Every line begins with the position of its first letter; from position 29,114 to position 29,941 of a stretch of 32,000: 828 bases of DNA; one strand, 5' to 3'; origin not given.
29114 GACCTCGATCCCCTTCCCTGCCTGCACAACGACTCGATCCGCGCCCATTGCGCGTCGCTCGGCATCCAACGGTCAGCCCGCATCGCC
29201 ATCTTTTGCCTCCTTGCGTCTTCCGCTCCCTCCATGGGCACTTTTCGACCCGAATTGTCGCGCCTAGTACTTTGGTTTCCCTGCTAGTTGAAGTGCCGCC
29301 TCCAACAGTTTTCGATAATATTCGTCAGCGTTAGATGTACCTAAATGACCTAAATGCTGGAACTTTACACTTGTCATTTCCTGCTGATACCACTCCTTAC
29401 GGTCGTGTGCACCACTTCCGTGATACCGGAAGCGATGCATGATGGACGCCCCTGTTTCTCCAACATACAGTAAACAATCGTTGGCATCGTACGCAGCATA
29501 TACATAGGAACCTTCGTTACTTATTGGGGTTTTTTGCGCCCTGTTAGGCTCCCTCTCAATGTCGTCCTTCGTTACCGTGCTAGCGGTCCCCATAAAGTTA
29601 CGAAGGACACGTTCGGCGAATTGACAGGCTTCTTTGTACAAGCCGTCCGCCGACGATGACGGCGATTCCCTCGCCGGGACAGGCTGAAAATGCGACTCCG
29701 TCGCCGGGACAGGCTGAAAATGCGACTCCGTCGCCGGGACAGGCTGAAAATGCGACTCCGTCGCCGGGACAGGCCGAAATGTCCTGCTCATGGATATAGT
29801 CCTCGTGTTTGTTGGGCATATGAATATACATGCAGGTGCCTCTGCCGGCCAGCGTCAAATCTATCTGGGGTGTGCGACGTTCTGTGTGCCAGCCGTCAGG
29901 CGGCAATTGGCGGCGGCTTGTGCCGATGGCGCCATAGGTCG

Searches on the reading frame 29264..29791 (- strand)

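Call 39: search_protein_families(library=pfam, proteins=[window:29264-29791:-], max_evalue=0.01)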
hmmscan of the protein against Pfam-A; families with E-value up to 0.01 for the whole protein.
window:29264-29791:- (175 aa): 1 family
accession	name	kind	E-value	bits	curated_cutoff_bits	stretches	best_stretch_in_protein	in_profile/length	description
PF01541.30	GIY-YIG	-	0.0017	19.1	22.6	1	96-129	3-35/78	GIY-YIG catalytic domain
